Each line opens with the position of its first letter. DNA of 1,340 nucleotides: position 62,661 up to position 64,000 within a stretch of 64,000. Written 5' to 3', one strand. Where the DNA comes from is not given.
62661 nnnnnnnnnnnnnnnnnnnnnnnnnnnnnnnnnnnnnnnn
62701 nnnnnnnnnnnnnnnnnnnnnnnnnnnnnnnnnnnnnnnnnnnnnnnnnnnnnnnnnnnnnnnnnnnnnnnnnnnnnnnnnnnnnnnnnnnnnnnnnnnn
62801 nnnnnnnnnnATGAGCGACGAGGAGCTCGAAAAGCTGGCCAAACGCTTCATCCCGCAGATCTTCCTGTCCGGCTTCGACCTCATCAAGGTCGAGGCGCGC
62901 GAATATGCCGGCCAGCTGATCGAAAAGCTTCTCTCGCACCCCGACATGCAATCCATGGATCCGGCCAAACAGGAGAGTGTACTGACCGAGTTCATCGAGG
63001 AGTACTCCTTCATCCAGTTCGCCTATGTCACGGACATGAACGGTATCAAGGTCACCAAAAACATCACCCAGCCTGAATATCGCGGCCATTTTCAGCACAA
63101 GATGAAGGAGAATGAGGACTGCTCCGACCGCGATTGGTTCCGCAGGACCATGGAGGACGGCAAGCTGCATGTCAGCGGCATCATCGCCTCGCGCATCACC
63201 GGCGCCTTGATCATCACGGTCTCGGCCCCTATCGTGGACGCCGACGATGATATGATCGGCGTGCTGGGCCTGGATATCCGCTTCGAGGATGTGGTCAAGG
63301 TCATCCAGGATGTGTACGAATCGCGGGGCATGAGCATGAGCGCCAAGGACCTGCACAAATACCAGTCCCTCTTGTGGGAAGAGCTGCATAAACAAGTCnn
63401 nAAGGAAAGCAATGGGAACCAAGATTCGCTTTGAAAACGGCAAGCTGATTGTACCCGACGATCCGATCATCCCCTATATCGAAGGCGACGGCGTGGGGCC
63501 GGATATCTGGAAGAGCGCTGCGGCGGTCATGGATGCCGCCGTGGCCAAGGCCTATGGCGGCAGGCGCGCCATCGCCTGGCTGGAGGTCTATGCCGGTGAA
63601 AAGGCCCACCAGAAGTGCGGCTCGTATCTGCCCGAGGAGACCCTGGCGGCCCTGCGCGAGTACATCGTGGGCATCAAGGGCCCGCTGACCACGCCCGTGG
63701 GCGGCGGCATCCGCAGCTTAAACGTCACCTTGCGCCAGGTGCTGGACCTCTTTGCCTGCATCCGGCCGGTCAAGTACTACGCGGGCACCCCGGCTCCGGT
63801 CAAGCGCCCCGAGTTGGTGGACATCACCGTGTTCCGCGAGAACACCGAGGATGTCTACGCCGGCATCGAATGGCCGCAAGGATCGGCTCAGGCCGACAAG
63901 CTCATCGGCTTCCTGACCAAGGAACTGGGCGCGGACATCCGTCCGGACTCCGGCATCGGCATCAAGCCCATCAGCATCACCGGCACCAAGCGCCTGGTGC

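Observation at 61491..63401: LeuA/Re-citrate-synthase-family DRE-TIM enzyme carrying a C-terminal Cache/PAS-like domain, directly upstream of icd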

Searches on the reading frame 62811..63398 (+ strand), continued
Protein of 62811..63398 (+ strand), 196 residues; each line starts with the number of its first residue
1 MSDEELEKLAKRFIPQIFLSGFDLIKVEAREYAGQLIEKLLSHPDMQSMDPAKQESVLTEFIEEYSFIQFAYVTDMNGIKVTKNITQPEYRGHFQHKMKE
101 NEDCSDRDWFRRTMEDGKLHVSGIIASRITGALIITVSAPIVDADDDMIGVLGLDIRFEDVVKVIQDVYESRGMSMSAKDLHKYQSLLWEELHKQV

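Call 40: search_solved_structures(query=window:62811-63398:+, max_evalue=5, show_alignments=5)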
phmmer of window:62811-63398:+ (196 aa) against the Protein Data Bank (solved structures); distinct sequences matched with E-value up to 5: 17.
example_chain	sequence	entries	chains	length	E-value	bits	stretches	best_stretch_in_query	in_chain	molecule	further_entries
4xmq_A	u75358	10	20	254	0.0024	20.8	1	97-165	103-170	Putative methyl-accepting chemotaxis signal transduction protein | Methyl-accepting chemotaxis protein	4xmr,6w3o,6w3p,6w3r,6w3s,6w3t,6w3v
4jgo_A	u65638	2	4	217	0.0058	19.6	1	98-158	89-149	Sporulation kinase D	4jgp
5ltx_A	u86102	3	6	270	0.022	17.7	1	100-168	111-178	Chemotaxis protein | Methyl-accepting chemotaxis protein PctA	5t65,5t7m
9koo_A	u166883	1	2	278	0.023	17.6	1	100-168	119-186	Methyl-accepting chemotaxis protein PctA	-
7w0w_A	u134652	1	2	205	0.038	16.9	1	83-168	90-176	Methyl-accepting chemotaxis protein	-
4jgq_A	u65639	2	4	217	0.039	16.9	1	98-158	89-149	Sporulation kinase D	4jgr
3c8c_A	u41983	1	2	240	0.095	15.6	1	106-168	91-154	Methyl-accepting chemotaxis protein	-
6iov_A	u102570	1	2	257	0.1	15.5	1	106-168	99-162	Methyl-accepting chemotaxis (MCP) signaling domain protein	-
5ave_A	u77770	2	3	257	0.1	15.5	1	106-168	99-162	Methyl-accepting chemotaxis (MCP) signaling domain protein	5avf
3s4y_A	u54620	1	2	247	0.16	14.9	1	11-67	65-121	Thiamin pyrophosphokinase 1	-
9hjc_A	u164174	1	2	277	0.18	14.7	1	11-67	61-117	Thiamine pyrophosphokinase 1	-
1ig3_A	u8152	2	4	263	0.29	14.1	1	11-76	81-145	thiamin pyrophosphokinase | Thiamin pyrophosphokinase 1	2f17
9hvj_A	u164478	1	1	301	0.32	13.9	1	75-166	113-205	Cache domain protein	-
3lif_A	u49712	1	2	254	0.38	13.7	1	103-159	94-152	Putative diguanylate cyclase (GGDEF) with PAS/PAC domain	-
5nbs_A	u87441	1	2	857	0.68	12.8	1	15-64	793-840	Beta-glucosidase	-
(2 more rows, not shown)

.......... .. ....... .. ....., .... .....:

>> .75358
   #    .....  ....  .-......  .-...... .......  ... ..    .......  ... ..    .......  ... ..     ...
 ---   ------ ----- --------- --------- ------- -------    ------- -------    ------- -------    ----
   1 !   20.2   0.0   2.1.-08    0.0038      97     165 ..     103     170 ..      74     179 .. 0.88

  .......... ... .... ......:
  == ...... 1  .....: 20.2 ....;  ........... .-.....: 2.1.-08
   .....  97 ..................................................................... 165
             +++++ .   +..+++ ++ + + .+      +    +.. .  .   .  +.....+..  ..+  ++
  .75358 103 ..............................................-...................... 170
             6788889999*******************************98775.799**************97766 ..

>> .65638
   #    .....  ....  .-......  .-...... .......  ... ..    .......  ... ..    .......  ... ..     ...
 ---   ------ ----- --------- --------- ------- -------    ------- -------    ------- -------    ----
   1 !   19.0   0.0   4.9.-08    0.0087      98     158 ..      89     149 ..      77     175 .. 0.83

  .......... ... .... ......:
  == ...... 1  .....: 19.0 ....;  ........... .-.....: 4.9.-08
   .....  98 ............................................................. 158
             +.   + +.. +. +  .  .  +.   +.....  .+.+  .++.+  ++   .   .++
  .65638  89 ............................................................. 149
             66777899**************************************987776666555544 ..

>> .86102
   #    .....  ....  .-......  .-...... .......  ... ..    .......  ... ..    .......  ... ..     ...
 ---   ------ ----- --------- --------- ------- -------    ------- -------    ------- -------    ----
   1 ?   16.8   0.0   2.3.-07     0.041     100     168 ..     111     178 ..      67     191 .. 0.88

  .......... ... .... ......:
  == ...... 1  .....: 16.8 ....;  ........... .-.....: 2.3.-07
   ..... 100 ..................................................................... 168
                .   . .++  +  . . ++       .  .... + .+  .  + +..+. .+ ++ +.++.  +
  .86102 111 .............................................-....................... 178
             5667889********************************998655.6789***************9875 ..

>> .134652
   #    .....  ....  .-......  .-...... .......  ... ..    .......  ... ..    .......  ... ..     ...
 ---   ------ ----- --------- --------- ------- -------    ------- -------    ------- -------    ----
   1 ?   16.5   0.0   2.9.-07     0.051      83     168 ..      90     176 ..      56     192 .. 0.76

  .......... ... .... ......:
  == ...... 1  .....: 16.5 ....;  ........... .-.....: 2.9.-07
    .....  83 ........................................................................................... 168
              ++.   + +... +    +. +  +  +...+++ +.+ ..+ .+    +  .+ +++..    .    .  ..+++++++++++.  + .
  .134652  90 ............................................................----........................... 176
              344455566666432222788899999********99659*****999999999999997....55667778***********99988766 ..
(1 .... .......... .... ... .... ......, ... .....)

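Call 55: fold_search(model_id=the predicted structure, library=pdb)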
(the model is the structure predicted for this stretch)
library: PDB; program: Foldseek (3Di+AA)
matches with E <= 10: 1347; with E <= 0.001: 115
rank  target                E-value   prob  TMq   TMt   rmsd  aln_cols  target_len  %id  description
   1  4jgo_A                4.0e-08  1.00  0.50  0.48   6.3       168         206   19  The crystal structure of sporulation kinase d sensor domain from Bacillus subtilis subsp. (released 2013-05-15)
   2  4jgq_A                4.6e-08  1.00  0.56  0.55   5.8       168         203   17  The crystal structure of sporulation kinase D mutant sensor domain, r131a, from Bacillus subtilis subsp in co-crystall (released 2013-05-15)
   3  4jgp_B                9.1e-08  1.00  0.46  0.44   9.5       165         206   19  The crystal structure of sporulation kinase D sensor domain from Bacillus subtilis subsp in complex with pyruvate at 2 (released 2013-05-15)
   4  4jgo_B                1.3e-07  1.00  0.50  0.47   7.5       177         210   18  The crystal structure of sporulation kinase d sensor domain from Bacillus subtilis subsp. (released 2013-05-15)
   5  4jgr_B                1.5e-07  1.00  0.47  0.45   9.6       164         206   19  The crystal structure of sporulation kinase D mutant sensor domain, R131A, from Bacillus subtilis subsp at 2.4A resolu (released 2013-05-15)
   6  4jgr_A                2.0e-07  1.00  0.50  0.49   5.6       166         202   18  The crystal structure of sporulation kinase D mutant sensor domain, R131A, from Bacillus subtilis subsp at 2.4A resolu (released 2013-05-15)
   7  4jgq_B                2.1e-07  1.00  0.47  0.46   9.4       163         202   19  The crystal structure of sporulation kinase D mutant sensor domain, r131a, from Bacillus subtilis subsp in co-crystall (released 2013-05-15)
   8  5ere                  9.6e-07  1.00  0.48  0.20   4.8       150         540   15  Extracellular ligand binding receptor from Desulfohalobium retbaense DSM5692 (released 2016-08-10)
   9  6w3p_A                1.3e-06  1.00  0.52  0.44   6.0       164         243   16  Crystal structure of ligand-binding domain of Campylobacter jejuni chemoreceptor Tlp3 in complex with beta-methylnorle (released 2020-05-20)
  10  6w3o_A                1.3e-06  1.00  0.53  0.44   6.0       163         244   16  Crystal structure of ligand-binding domain of Campylobacter jejuni chemoreceptor Tlp3 in complex with 4-methylisoleuci (released 2020-05-20)
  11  6w3r_B                1.3e-06  1.00  0.46  0.36   8.4       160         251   18  Crystal structure of ligand-binding domain of Campylobacter jejuni chemoreceptor Tlp3 in complex with 3-methylisoleuci (released 2020-05-20)
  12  3lif_A                1.4e-06  1.00  0.47  0.39   7.2       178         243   18  Crystal Structure of the extracellular domain of the putative histidine kinase rpHK1S-Z16 (released 2010-05-05)
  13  6w3x_A                1.6e-06  1.00  0.52  0.42   6.2       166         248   19  Crystal structure of ligand-binding domain of Campylobacter jejuni chemoreceptor Tlp3 in complex with L-valine (released 2020-05-20)
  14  6w3r_A                1.7e-06  1.00  0.52  0.43   6.2       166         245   19  Crystal structure of ligand-binding domain of Campylobacter jejuni chemoreceptor Tlp3 in complex with 3-methylisoleuci (released 2020-05-20)
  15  6w3s_A                1.9e-06  1.00  0.48  0.40   8.7       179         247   18  Crystal structure of ligand-binding domain of Campylobacter jejuni chemoreceptor Tlp3 in complex with L-leucine (released 2020-05-20)
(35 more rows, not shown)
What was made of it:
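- On Cache superfamily (PDC fold): Foldseek probability 1.00 (call 55).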

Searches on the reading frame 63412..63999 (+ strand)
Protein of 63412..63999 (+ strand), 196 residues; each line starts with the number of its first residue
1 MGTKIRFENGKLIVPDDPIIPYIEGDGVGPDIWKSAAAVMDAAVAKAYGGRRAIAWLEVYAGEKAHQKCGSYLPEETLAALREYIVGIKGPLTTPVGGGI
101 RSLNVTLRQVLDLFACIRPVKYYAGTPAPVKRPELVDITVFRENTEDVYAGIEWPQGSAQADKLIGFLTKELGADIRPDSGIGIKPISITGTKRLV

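Call 21: search_protein_families(library=pfam, proteins=[window:63412-63999:+], max_evalue=0.01)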
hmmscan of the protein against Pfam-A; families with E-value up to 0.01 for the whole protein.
window:63412-63999:+ (196 aa): 1 family
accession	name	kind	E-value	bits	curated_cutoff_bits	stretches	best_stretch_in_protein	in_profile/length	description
PF00180.25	Iso_dh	-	2.5e-31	109.6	27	1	20-194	2-165/348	Isocitrate/isopropylmalate dehydrogenase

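Call 28: search_protein_families(library=ncbifam, proteins=[window:63412-63999:+], max_evalue=0.001)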
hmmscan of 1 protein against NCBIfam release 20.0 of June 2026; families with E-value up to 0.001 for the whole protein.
window:63412-63999:+ (196 aa): 16 families
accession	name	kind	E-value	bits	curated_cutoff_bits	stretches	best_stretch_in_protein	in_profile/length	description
TIGR00183.1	prok_nadp_idh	equivalog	5.2e-93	312.1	567.3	1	2-196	11-210/417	isocitrate dehydrogenase (NADP(+))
NF005425.0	PRK07006.1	equivalog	3.4e-89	299.5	490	1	2-196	11-210/416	NADP-dependent isocitrate dehydrogenase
NF005610.0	PRK07362.1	equivalog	5.8e-78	262.6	585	1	2-196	13-217/474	NADP-dependent isocitrate dehydrogenase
NF005036.0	PRK06451.1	equivalog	4e-70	236.6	484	1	2-195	8-201/412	NADP-dependent isocitrate dehydrogenase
NF006673.0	PRK09222.1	equivalog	2.7e-29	102.5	509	1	21-165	8-146/482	NADP-dependent isocitrate dehydrogenase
NF006529.0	PRK08997.1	equivalog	1.4e-27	96.5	510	1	20-152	6-128/335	isocitrate dehydrogenase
TIGR02924.1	ICDH_alpha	equivalog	1.7e-23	83.5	561.35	1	23-165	6-142/473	isocitrate dehydrogenase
TIGR02088.1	LEU3_arch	subfamily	6.7e-23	81.4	409.8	1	22-162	3-137/324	isopropylmalate/isohomocitrate dehydrogenases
TIGR00175.1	mito_nad_idh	equivalog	4.1e-19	68.9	432.4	1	22-154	8-130/334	isocitrate dehydrogenase (NAD(+))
NF040626.1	AksF2_Meth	equivalog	4.9e-18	65.5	540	1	21-165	5-140/333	homoisocitrate dehydrogenase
NF002898.0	PRK03437.1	equivalog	1.2e-16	60.9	393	1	22-152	9-138/347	3-isopropylmalate dehydrogenase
NF040619.1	AksF_Meth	equivalog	3.1e-13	49.5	500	1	22-154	6-142/343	homoisocitrate dehydrogenase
TIGR02089.1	TTC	equivalog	8.6e-12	44.6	470.4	1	20-151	6-141/352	tartrate dehydrogenase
NF006048.0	PRK08194.1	equivalog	5.5e-10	38.9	501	1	21-152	7-140/352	tartrate dehydrogenase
NF040855.1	iso_homocit_dh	equivalog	3e-09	36.6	680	1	22-153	6-122/345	isocitrate--homoisocitrate dehydrogenase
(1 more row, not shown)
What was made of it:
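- The gene sits next to icd rather than leu, nif or lys genes (call 28).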
